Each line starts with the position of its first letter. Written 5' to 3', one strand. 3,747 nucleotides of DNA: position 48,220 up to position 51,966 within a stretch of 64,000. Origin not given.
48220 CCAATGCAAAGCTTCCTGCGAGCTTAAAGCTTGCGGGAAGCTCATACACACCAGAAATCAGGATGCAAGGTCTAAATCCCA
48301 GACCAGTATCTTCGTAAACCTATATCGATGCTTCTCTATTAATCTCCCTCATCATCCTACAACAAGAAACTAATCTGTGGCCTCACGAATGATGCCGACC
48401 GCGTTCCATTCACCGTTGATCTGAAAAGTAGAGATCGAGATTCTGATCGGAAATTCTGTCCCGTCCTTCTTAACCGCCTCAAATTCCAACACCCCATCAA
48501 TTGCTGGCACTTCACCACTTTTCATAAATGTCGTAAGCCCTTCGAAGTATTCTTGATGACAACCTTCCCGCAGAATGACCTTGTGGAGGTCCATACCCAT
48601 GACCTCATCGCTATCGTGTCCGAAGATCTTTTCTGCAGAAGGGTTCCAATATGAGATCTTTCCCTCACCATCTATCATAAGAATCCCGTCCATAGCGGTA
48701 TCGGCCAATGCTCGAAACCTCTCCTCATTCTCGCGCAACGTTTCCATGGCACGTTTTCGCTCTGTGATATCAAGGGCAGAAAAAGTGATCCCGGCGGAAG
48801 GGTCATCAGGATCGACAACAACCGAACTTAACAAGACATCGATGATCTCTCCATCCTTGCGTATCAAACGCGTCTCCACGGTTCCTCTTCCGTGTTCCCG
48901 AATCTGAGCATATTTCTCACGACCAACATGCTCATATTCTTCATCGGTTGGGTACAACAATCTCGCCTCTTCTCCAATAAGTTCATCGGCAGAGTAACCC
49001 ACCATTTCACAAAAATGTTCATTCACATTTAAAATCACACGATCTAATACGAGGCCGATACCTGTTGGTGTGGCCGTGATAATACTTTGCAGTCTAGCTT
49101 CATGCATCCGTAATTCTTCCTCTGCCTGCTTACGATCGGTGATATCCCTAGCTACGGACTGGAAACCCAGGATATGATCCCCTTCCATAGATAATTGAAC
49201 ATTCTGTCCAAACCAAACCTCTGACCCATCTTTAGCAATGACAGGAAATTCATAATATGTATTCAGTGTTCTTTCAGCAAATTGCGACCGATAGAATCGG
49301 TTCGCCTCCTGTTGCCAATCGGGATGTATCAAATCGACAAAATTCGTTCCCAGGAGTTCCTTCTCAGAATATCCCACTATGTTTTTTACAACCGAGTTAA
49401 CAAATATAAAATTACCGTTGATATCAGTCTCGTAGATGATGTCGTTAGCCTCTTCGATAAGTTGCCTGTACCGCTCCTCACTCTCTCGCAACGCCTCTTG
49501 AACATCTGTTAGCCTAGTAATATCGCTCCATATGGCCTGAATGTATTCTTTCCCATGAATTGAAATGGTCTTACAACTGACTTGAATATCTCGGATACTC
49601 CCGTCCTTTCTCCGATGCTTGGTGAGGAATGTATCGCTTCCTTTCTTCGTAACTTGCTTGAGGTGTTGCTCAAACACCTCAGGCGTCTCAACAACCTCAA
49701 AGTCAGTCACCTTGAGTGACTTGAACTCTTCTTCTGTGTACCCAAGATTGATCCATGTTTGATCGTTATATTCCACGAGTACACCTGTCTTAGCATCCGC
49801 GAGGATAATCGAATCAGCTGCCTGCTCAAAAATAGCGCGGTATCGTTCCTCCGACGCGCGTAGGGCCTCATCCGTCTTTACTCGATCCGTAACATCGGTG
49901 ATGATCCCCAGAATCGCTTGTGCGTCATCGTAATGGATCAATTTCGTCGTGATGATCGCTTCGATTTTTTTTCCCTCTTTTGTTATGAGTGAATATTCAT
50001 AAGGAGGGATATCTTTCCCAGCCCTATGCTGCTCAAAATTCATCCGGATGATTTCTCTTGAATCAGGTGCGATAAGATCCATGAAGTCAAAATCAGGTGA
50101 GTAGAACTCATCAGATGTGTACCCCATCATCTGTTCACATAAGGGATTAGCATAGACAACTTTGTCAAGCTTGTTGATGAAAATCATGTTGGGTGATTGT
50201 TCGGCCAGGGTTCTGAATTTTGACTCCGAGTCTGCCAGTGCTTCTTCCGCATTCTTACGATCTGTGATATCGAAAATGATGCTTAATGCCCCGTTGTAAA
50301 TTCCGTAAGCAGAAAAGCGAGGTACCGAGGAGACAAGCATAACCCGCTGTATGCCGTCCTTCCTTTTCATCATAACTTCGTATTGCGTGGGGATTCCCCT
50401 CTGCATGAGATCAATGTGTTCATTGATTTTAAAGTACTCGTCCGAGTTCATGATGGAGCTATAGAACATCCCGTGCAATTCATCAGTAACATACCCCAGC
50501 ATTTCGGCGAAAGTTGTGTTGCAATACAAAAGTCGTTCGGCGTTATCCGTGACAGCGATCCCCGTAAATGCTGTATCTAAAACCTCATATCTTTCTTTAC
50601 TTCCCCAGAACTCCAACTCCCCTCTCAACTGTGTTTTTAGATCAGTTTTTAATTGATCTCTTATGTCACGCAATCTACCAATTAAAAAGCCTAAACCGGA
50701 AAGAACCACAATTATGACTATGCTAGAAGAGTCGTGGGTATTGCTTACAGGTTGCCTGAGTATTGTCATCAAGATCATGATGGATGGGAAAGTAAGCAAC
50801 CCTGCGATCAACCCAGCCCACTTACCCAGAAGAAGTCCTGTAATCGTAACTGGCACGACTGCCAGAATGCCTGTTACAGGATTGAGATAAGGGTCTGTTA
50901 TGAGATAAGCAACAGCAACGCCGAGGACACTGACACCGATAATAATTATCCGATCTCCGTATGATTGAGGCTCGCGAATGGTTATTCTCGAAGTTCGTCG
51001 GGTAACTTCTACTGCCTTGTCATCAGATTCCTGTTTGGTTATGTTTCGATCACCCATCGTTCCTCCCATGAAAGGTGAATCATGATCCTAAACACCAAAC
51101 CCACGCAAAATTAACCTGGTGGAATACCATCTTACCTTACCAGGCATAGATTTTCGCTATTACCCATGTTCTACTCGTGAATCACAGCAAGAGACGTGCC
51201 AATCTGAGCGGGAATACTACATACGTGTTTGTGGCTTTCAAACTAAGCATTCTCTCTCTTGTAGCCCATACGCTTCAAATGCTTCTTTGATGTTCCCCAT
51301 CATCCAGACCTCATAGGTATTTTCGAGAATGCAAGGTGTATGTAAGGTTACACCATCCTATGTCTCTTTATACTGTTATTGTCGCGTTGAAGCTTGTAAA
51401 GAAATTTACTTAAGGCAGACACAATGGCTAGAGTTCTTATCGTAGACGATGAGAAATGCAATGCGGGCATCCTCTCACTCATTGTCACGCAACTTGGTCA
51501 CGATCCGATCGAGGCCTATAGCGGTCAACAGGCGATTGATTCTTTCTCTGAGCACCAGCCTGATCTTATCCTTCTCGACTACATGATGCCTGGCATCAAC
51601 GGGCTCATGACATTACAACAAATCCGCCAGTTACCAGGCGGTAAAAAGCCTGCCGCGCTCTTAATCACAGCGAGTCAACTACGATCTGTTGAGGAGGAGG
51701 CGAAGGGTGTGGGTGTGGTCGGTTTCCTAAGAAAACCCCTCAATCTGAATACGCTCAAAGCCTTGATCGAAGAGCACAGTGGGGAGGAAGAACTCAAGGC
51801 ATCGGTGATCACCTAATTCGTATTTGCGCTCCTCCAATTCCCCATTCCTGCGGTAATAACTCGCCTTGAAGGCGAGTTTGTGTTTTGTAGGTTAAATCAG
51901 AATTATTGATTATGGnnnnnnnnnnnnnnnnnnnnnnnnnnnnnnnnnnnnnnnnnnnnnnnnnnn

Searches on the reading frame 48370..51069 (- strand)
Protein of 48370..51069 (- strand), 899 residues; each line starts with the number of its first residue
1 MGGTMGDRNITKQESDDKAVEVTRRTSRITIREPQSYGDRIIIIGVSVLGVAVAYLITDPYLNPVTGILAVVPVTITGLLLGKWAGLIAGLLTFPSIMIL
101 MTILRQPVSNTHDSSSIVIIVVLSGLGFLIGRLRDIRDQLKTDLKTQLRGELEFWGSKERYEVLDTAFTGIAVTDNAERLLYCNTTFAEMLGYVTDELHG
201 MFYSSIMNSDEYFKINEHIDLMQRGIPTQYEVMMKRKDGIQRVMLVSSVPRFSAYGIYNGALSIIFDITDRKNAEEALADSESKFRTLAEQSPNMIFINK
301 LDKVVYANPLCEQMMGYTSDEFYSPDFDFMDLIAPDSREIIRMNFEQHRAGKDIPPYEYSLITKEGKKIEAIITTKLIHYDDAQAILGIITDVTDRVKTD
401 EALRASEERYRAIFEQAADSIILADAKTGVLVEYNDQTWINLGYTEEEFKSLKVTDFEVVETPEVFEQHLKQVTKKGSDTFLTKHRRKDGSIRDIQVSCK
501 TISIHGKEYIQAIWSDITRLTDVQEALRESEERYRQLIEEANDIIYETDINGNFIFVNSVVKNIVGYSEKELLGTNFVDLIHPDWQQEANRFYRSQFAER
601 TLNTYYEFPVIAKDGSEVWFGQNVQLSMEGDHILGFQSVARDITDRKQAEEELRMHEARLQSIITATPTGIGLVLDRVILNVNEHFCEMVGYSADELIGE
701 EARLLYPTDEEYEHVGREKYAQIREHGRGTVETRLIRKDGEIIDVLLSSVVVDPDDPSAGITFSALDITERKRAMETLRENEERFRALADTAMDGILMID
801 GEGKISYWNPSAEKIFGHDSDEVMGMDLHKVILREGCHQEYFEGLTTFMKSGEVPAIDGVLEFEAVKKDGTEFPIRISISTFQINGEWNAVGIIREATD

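Call 20: search_protein_families(library=pfam, proteins=[window:48370-51069:-], max_evalue=0.0001)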
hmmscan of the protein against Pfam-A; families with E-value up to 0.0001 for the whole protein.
window:48370-51069:- (899 aa): 8 families
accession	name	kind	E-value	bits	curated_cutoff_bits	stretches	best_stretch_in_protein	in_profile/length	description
PF13426.13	PAS_9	-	2.5e-69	230.5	27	6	794-898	2-102/103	PAS domain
PF00989.32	PAS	-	9e-59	196.9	22.6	4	532-643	1-113/113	PAS fold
PF13188.13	PAS_8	-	1.3e-47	158.6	21.8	4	783-838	1-52/65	PAS domain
PF08447.18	PAS_3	-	2.2e-45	153.3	25.6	3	555-625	2-73/89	PAS fold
PF08448.16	PAS_4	-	6.4e-29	100.8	23.1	2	791-854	3-65/110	PAS fold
PF24820.1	Diguanyl_cycl_sensor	-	9.7e-12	45.2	28.1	0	792-884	5-98/109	Diguanylate cyclase-like sensor domain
PF18095.7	PAS_12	-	1.1e-11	45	22.6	0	295-324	60-89/153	UPF0242 C-terminal PAS-like domain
PF12860.13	PAS_7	-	3.9e-10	40.3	27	0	169-275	6-114/115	PAS fold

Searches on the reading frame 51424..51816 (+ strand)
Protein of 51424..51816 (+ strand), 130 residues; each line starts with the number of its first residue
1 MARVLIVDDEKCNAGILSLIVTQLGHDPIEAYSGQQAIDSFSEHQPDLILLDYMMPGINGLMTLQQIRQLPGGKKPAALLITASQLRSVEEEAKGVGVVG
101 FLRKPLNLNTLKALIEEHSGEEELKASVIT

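Call 20: search_protein_families(library=pfam, proteins=[window:51424-51816:+], max_evalue=0.0001)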
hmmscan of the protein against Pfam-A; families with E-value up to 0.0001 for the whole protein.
window:51424-51816:+ (130 aa): 1 family
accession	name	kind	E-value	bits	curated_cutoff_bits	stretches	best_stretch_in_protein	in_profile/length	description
PF00072.30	Response_reg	-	1e-22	80.9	30.2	1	4-115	1-110/111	Response regulator receiver domain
